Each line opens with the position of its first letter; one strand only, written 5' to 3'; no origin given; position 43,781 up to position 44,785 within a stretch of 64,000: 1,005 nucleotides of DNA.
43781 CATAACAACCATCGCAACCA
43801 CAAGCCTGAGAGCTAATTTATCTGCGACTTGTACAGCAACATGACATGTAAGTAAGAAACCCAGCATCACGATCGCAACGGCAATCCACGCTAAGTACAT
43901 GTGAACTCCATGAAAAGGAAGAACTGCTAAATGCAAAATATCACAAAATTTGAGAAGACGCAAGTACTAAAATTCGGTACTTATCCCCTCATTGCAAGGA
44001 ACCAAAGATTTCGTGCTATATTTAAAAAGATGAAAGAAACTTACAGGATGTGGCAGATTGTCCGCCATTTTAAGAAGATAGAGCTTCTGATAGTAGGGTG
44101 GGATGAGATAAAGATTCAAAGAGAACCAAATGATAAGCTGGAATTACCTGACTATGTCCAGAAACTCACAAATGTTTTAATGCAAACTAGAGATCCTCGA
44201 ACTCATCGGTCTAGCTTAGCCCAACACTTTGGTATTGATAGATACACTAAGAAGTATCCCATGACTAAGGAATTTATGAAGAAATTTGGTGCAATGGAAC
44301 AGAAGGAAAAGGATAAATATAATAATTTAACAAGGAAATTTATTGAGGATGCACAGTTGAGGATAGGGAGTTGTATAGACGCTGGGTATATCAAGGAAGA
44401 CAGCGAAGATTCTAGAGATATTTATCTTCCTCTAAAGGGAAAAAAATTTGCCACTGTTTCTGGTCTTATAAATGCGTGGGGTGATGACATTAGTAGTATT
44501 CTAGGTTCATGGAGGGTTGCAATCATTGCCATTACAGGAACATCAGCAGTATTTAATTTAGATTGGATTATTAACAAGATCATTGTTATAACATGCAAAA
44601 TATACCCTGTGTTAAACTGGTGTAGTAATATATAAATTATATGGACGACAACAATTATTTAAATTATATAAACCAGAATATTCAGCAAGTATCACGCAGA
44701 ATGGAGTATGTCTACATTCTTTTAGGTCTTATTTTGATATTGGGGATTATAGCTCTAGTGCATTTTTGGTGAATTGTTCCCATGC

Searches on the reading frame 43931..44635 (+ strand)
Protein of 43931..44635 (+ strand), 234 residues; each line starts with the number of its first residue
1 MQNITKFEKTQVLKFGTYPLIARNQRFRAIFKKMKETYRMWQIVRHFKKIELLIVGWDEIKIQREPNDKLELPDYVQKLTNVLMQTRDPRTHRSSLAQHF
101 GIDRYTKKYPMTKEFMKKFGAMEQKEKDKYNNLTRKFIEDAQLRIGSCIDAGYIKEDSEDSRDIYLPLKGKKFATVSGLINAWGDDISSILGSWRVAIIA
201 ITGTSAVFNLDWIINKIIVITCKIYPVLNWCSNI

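Call 11: search_protein_families(library=pfam, proteins=[window:43931-44635:+])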
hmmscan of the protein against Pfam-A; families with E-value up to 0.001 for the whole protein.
window:43931-44635:+ (234 aa): 0 families

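Call 19: find_encoding_contigs(protein=window:43931-44635:+, flank=6000, max_places=10)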
Protein window:43931-44635:+ (234 aa): no gene with exactly this product is on record in the collection.

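Call 22: find_related_loci(query=window:43931-44632:+, collection=genome_contigs, flank=5000)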
Query window:43931-44632:+ (234 aa) in genome_contigs; peptide patterns used: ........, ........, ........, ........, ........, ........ (x = any residue, [..] = any of these).
92 stretches matched a pattern, but none encodes a relative of the query by tblastn (E <= 1e-3).

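Call 28: find_homologous_proteins(query=window:43931-44632:+, max_evalue=0.001)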
Query window:43931-44632:+ (234 aa): 3 proteins with E <= 0.001 among 129 candidates.
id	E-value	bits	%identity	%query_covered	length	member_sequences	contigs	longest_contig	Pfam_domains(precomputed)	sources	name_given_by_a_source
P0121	4.9e-155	532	100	100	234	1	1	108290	-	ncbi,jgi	jgi:hypothetical protein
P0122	2.0e-58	216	56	77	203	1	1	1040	-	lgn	-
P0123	5.2e-40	155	46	79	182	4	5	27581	-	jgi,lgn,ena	-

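Call 29: search_protein_families(library=padloc, proteins=[window:43931-44632:+], max_evalue=0.1)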
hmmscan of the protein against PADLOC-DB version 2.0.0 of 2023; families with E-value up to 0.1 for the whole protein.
window:43931-44632:+ (234 aa): 0 families

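Call 30: find_encoding_contigs(protein=P0123, flank=5000, max_places=6)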
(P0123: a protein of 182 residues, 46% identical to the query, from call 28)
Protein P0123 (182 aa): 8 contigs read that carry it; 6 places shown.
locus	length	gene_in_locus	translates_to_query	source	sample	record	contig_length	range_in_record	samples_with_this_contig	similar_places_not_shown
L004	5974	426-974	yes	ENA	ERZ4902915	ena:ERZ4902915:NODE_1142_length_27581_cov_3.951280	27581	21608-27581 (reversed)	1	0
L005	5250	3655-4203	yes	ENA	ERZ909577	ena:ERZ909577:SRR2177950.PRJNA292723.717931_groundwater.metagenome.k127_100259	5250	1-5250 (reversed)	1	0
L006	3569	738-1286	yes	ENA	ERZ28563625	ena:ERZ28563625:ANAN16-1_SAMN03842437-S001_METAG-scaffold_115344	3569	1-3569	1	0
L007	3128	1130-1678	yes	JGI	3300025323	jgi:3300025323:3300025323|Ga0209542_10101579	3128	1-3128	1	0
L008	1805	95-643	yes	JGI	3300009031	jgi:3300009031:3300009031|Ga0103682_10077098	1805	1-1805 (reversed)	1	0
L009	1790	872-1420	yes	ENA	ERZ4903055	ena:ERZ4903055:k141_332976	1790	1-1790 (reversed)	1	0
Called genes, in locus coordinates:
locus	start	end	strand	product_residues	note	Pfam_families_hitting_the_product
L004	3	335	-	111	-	?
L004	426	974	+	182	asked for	-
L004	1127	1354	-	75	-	-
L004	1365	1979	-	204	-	-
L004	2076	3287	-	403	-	PF12704:MacB_PCD, PF02687:FtsX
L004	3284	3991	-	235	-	PF00005:ABC_tran, PF02463:SMC_N (faint), PF13304:AAA_21 (faint)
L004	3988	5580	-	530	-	PF25954:Beta-barrel_RND_2 (faint), PF25917:BSH_RND (faint), PF25990:Beta-barrel_YknX, PF25989:YknX_C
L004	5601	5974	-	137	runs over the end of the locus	PF18914:DUF5666 (weak)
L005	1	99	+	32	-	?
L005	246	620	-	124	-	PF16320:Ribosomal_L12_N, PF00542:Ribosomal_L12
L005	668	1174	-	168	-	PF00466:Ribosomal_L10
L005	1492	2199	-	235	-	PF04452:Methyltrans_RNA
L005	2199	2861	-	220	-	PF00590:TP_methylase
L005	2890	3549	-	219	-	PF00730:HhH-GPD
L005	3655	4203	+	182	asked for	-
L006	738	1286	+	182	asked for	-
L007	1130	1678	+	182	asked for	-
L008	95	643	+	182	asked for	-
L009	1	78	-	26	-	?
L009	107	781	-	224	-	PF00730:HhH-GPD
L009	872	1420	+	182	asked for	-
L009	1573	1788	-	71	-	?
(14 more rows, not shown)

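Call 31: find_encoding_contigs(protein=P0122, flank=5000, max_places=3)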
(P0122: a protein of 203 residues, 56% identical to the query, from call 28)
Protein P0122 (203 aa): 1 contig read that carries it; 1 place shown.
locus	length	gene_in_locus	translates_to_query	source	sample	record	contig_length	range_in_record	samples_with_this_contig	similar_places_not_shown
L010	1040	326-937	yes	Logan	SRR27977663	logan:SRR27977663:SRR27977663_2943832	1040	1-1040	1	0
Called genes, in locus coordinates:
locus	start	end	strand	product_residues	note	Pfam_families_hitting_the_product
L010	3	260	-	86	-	?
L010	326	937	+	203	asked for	-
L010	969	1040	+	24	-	?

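Call 76: search_protein_families(library=phrogs, proteins=[window:43931-44632:+], max_evalue=0.01)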
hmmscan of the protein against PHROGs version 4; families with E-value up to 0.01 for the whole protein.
window:43931-44632:+ (234 aa): 0 families

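Call 106: search_protein_families(library=pfam, proteins=[window:44030-44632:+], max_evalue=0.01)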
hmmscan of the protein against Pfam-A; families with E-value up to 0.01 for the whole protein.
window:44030-44632:+ (201 aa): 0 families
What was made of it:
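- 44030..44635 (+): Cargo gene ORF201: the true extent of the 234-codon ORF 43931-44635, with a conserved N-terminal region and a C-terminal hydrophobic tail. No Pfam, PADLOC or PHROG match (calls 11, 29, 76, 106).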

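Call 113: predict_structure(alignment_id=A5)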
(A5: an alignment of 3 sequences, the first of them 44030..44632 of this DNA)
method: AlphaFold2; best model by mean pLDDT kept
length: 201 residues; sequences in the alignment: 3
mean_pLDDT: 38.6   pTM: 0.26
mean pLDDT of the five models: 38.6, 38.4, 37.5, 37.3, 36.8
residues with pLDDT >= 90: 0; 70-90: 4; 50-70: 20; < 50: 177
segments of 3 or more residues with pLDDT < 50: 1-73, 75-78, 103-201
pLDDT, mean of each block of 10 residues (from residue 1): 39 34 28 37 42 37 37 47 62 60 48 44 37 30 33 34 31 34 32 28 35
secondary structure, 60 per line:
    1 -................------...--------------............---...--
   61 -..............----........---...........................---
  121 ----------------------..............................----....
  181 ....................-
elements in order: H2-17 H41-52 H62-75 H80-87 H91-117 H143-172 H177-200
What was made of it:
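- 44030..44635 (+): The AlphaFold model is unusable (pLDDT 38.6, call 113).
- Tried and rejected: Structure prediction of ORF201. pLDDT was 38.6, so no fold search was run (call 113).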
